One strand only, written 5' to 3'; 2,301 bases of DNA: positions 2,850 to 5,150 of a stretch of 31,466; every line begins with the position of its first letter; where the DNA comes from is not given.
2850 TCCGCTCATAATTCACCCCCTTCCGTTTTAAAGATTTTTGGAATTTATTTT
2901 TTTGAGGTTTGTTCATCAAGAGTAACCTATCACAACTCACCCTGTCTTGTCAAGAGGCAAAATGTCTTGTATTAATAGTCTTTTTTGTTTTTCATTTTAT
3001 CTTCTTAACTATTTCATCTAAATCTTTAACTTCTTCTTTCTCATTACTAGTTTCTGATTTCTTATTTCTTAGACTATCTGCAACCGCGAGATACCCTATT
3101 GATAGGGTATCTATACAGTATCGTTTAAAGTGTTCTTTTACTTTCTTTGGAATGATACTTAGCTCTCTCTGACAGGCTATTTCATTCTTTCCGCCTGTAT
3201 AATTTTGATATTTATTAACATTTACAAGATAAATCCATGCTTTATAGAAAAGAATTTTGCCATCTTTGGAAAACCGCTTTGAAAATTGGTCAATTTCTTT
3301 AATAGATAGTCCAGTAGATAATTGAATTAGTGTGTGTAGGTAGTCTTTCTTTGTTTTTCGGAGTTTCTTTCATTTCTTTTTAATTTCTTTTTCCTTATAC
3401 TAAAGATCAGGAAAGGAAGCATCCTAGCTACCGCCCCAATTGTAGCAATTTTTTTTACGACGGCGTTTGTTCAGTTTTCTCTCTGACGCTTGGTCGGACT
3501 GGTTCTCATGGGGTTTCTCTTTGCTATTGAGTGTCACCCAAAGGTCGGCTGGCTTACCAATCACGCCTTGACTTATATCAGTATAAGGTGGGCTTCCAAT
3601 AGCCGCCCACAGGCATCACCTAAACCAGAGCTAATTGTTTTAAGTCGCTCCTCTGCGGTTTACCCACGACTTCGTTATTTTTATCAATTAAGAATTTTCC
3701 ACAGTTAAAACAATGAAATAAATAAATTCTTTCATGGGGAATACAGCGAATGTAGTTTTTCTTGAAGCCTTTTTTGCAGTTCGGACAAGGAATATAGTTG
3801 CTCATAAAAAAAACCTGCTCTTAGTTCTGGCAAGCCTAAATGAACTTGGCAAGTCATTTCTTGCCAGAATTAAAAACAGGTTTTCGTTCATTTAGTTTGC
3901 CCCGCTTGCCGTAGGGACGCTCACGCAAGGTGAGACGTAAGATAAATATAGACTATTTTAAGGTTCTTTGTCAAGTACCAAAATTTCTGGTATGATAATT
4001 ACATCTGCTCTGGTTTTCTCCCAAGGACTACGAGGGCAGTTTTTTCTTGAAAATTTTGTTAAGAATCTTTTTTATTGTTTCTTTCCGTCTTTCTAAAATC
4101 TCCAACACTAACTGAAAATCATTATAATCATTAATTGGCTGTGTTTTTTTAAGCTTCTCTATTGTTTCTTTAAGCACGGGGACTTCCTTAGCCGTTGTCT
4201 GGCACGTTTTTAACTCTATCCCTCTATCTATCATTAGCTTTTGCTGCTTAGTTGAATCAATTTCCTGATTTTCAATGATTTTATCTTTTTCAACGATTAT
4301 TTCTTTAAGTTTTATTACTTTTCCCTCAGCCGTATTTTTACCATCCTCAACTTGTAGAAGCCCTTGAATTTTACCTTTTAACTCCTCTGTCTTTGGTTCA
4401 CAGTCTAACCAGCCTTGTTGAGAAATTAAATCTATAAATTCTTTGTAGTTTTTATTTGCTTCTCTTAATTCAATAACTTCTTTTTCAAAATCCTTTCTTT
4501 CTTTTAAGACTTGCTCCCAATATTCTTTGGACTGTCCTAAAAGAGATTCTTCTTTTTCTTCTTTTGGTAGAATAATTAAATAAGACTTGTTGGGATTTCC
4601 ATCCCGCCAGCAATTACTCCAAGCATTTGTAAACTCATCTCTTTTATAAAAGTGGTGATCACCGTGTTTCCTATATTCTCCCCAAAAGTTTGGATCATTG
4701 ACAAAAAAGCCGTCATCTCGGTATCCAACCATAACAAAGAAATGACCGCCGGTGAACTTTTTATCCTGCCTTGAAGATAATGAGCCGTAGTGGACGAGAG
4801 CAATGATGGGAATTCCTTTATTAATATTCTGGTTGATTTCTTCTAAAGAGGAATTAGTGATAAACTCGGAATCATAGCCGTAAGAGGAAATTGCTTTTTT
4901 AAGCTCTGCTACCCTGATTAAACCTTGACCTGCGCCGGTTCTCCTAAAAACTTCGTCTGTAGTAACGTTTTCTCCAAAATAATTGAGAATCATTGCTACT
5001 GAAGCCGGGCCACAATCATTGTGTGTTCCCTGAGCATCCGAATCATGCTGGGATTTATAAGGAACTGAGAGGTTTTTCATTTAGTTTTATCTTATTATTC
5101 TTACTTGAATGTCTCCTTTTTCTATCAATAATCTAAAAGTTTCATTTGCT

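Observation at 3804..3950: Attenuator/pseudoknot leader gating the replication module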

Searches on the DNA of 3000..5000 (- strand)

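Call 4: search_rna_families(source=window, start=3500, end=4300, threshold=evalue, max_evalue=10, show_alignments=3)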
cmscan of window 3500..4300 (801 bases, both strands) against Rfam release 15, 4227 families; matches with E-value up to 10: 13.
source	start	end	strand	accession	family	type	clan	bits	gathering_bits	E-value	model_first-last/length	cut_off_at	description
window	3812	3882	-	RF04071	MIR2863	Gene; miRNA;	CL00139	24.2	94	0.027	1-113/113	no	MIR2863 microRNA precursor family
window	3806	3888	-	RF03491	mir-3146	Gene; miRNA;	-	24.2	96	0.044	1-79/79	no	mir-3146 microRNA precursor family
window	3816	3878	+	RF03743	MIR7696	Gene; miRNA;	-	22.1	83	0.17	1-88/88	no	MIR7696 microRNA precursor family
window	3812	3882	+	RF04071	MIR2863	Gene; miRNA;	CL00139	21.3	94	0.17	1-113/113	no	MIR2863 microRNA precursor family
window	3660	3741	-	RF04205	MIR2606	Gene; miRNA;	-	19.7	139.7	4.2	42-124/165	no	MIR2606 microRNA precursor family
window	3807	3883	-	RF02268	MtlS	Gene; sRNA;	-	18.3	80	1.4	1-121/121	no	MtlS RNA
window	3679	3741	+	RF03149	RAGATH-12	Gene; sRNA;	-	16.3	75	1.6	1-78/78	no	RAGATH-12 RNA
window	3684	3720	-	RF00607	SNORD98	Gene; snRNA; snoRNA; CD-box;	-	16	50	4.8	21-61/65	no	Small nucleolar RNA SNORD98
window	3811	3886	+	RF02268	MtlS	Gene; sRNA;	-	15.6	80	6.6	1-121/121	no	MtlS RNA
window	3583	3685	-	RF02494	Gl_U6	Gene; snRNA; splicing;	-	15.3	100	2.3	1-102/102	no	Giardia U6 spliceosomal RNA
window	3826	3868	-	RF00188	SNORD103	Gene; snRNA; snoRNA; CD-box;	-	14.4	45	9.5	1-83/83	no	Small nucleolar RNA SNORD103/SNORD85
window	3665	3833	-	RF02392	sau-53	Gene; sRNA;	-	13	100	9.1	1-192/192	no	Staphylococcus sRNA sau-53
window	3609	3680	-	RF00521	SAM_alpha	Cis-reg; riboswitch;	-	11.6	36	9.7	1-79/79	no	Alpha-proteobacteria SAM riboswitch aptamer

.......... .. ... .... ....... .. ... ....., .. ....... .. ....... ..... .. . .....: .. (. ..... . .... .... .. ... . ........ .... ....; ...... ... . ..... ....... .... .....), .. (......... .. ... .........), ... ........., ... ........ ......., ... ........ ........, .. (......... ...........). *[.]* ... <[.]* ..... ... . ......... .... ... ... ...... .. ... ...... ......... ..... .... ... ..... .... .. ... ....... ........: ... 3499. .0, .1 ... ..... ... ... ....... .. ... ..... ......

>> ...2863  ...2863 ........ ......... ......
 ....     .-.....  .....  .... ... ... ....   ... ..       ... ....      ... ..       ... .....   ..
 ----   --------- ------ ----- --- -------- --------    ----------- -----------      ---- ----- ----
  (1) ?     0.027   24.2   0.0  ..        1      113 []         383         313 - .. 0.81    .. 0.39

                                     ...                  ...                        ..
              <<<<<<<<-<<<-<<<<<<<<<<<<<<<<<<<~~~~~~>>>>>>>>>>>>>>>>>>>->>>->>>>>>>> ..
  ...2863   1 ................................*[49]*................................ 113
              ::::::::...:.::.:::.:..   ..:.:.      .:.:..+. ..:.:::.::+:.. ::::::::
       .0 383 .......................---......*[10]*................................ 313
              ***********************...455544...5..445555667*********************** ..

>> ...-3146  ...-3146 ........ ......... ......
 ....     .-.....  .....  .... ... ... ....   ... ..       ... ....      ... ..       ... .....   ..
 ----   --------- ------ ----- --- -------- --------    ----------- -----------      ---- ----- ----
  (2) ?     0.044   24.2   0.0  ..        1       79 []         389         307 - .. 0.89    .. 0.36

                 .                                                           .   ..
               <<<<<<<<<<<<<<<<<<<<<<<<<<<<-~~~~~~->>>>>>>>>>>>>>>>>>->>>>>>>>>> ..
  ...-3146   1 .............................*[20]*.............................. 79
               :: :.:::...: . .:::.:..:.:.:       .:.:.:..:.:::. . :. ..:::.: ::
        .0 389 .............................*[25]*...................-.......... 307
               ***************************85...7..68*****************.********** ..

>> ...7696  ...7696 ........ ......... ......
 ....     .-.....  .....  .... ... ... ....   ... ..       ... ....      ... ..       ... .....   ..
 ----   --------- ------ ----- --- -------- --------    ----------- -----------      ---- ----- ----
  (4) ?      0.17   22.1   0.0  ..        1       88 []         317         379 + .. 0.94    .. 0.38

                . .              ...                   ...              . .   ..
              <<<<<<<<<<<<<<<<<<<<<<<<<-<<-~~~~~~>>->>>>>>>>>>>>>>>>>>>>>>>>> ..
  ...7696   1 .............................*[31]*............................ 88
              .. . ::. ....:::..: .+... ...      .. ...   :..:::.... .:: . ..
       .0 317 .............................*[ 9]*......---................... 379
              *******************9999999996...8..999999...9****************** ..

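Call 6: search_dna_similar(query=window:3000-5000:-, collection=phages, mode=near, max_rows=30)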
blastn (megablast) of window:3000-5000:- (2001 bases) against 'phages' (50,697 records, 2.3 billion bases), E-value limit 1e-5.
No match.

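Call 66: build_rna_model(alignment_id=A3)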
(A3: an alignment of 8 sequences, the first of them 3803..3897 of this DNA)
Model R1 built from alignment A3 (8 sequences, 124 columns); structure: RNAalifold consensus.
model positions 95; base pairs 23; branch points 0; effective number of sequences 4.51; information 0.602 bits per position. Calibrated on 0.2 Mb of random sequence (short: E-values are rough).
structure used (alignment columns):
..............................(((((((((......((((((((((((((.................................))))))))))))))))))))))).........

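Call 67: search_with_rna_model(model_id=R1, sources=[window, L001, L002, L004, L005, L008, L009, L011, L013, L014, L015, L016, L017, L018, L019, L020, L021, L022, L023, L025, L026, L027, L028, L029, L030, L031, L032, L033, L034, L035, L036, L037, L038, L039, L040, L042, L043, L045, L047, L048, L049, L050, L051, L052, L053, L054, L055, L056, L057, L058, L059], max_evalue=1, make_alignment=true)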
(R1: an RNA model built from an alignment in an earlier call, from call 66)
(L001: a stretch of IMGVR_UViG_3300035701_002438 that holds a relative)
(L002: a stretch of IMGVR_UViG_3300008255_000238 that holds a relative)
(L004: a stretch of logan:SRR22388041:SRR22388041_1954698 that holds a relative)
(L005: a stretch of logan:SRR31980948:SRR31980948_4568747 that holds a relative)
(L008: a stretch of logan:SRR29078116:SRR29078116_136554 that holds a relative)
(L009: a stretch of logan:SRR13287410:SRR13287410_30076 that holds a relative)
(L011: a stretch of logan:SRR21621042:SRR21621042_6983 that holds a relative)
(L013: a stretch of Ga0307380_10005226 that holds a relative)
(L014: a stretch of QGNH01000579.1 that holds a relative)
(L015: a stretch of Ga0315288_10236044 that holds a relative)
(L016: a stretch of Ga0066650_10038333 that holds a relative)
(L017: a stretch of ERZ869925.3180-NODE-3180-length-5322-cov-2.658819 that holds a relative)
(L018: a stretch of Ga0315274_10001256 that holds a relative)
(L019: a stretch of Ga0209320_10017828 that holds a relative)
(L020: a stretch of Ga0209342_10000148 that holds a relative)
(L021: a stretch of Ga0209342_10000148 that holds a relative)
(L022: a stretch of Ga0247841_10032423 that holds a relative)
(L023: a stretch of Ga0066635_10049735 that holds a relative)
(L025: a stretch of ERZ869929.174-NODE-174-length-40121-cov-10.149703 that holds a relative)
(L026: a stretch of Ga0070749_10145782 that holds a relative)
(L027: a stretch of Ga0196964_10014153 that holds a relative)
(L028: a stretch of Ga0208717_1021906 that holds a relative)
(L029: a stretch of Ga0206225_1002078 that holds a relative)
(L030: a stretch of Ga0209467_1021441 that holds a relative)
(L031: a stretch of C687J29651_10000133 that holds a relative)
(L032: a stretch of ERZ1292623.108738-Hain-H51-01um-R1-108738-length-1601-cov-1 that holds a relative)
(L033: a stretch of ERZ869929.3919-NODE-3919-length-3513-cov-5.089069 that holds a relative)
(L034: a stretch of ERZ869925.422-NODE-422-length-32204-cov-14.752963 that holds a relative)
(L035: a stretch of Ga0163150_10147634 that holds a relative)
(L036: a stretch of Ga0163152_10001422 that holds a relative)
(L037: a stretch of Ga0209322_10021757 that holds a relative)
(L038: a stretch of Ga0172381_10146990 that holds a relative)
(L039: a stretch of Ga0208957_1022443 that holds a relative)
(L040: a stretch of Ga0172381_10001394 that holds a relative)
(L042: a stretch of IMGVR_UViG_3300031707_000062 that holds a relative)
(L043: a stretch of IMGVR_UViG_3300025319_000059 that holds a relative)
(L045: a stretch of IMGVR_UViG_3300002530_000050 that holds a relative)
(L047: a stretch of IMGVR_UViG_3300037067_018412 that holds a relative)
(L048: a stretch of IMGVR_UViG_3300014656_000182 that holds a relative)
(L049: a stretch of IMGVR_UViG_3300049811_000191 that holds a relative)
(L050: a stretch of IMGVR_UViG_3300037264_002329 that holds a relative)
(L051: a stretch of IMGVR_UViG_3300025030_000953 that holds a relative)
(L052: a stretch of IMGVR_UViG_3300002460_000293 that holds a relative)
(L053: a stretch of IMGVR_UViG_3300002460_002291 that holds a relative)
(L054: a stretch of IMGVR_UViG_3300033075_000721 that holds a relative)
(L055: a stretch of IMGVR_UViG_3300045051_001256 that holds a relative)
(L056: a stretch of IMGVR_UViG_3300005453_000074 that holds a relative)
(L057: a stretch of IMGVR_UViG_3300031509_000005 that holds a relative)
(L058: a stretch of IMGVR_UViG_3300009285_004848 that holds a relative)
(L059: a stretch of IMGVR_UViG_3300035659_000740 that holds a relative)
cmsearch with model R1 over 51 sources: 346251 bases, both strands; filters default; matches with E-value up to 1: 16.
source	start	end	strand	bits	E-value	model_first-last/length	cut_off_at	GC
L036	2955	3049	+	82.5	2.1e-15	1-95/95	no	0.34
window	3803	3899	-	81.4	3.7e-15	1-95/95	no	0.35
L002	3934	4032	+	81.1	4.5e-15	1-95/95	no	0.38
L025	2680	2780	+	79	1.3e-14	1-95/95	no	0.39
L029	172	266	+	72.5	4.3e-13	1-95/95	no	0.35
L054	76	169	+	61.6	1.4e-10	1-95/95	no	0.4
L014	3058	3157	+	56.1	2.5e-09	1-95/95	no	0.39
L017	1942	2031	+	55.5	3.5e-09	1-95/95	no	0.38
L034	205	293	+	42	4.3e-06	1-95/95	no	0.42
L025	2689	2789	-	33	0.00054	1-95/95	no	0.37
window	3795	3892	+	31.1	0.0014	1-95/95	no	0.36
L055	2565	2651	+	27.7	0.0085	1-95/95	no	0.43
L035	488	586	-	21.1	0.29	1-95/95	no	0.29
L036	4415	4513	-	21.1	0.29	1-95/95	no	0.29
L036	2970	3055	-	20.9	0.32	1-95/95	no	0.36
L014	3073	3149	-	18.9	0.94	18-87/95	no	0.42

Alignment A4: 16 matches aligned to the model, 135 columns, each read 5' to 3' on its own strand. Consensus structure (alignment columns), stored with it:
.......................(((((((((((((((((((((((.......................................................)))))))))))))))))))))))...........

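Call 81: search_with_rna_model(model_id=R1, sources=[window, L290, L291, L293, L294, L081, L117, L070, L076, L036, L002, L025, L014, L029, L054, L017, L034, L055, L008, L013], max_evalue=0.05, make_alignment=true)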
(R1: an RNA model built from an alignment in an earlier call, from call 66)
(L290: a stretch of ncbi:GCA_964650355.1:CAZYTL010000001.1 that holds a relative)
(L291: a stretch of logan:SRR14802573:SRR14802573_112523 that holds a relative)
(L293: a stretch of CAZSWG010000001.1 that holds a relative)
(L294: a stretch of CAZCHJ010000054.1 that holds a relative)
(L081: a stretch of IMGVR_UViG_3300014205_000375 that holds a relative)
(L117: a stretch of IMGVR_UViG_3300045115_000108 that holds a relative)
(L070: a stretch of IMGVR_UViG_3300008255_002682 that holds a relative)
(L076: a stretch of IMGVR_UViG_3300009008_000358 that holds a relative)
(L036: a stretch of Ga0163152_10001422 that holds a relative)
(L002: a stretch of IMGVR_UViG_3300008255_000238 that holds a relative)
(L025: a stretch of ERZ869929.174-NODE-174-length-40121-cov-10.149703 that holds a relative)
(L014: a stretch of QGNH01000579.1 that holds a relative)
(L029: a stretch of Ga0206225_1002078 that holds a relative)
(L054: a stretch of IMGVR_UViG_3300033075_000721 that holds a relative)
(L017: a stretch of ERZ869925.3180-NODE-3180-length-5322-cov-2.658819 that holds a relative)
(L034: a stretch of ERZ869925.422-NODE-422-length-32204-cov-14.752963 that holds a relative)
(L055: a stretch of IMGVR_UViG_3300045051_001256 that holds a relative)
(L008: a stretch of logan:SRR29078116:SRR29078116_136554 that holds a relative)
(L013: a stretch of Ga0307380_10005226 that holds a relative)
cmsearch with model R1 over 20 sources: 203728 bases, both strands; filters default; matches with E-value up to 0.05: 16.
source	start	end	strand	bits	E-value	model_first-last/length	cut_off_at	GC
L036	2955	3049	+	82.5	1.3e-15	1-95/95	no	0.34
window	3803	3899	-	81.4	2.2e-15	1-95/95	no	0.35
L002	3934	4032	+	81.1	2.6e-15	1-95/95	no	0.38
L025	2680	2780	+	79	7.9e-15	1-95/95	no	0.39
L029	172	266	+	72.5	2.5e-13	1-95/95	no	0.35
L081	3480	3577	+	69.4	1.3e-12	1-95/95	no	0.39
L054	76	169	+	61.6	8.1e-11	1-95/95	no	0.4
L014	3058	3157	+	56.1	1.5e-09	1-95/95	no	0.39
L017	1942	2031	+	55.5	2e-09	1-95/95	no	0.38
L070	1507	1607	-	54.8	3e-09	1-95/95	no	0.41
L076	12342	12434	-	54.3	3.9e-09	1-95/95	no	0.27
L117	5437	5531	+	47.4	1.5e-07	1-95/95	no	0.39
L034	205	293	+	42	2.6e-06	1-95/95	no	0.42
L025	2689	2789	-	33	0.00032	1-95/95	no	0.37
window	3795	3892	+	31.1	0.00085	1-95/95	no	0.36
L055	2565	2651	+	27.7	0.005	1-95/95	no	0.43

Alignment A6: 16 matches aligned to the model, 132 columns, each read 5' to 3' on its own strand. Consensus structure (alignment columns), stored with it:
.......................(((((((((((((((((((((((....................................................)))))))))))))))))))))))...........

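Call 83: search_with_rna_model(model_id=R1, sources=[window, L081, L117, L070, L076, L036, L002, L025, L014, L029, L054, L017, L034], max_evalue=0.00001, make_alignment=true)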
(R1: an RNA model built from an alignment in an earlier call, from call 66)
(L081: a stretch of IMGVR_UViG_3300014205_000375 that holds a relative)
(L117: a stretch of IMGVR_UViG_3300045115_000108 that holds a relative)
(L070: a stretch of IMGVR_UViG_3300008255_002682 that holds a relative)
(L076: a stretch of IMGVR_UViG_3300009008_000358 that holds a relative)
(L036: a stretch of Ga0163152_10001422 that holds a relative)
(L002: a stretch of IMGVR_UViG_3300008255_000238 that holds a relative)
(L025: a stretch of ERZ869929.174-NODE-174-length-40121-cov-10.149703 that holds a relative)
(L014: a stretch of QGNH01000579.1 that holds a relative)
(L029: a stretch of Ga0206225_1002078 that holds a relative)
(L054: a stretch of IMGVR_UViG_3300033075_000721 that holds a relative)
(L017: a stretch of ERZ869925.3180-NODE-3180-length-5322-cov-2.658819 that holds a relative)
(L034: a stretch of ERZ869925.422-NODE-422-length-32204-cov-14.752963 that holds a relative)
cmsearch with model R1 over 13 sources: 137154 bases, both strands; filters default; matches with E-value up to 0.00001: 13.
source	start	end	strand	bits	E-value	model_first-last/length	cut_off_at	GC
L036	2955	3049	+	82.5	8.5e-16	1-95/95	no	0.34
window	3803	3899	-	81.4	1.5e-15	1-95/95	no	0.35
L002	3934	4032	+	81.1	1.8e-15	1-95/95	no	0.38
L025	2680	2780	+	79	5.3e-15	1-95/95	no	0.39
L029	172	266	+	72.5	1.7e-13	1-95/95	no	0.35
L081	3480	3577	+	69.4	8.7e-13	1-95/95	no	0.39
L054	76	169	+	61.6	5.5e-11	1-95/95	no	0.4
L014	3058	3157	+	56.1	1e-09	1-95/95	no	0.39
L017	1942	2031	+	55.5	1.4e-09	1-95/95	no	0.38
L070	1507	1607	-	54.8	2e-09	1-95/95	no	0.41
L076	12342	12434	-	54.3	2.6e-09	1-95/95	no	0.27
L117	5437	5531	+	47.4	1e-07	1-95/95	no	0.39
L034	205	293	+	42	1.7e-06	1-95/95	no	0.42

Alignment A7: 13 matches aligned to the model, 129 columns, each read 5' to 3' on its own strand. Consensus structure (alignment columns), stored with it:
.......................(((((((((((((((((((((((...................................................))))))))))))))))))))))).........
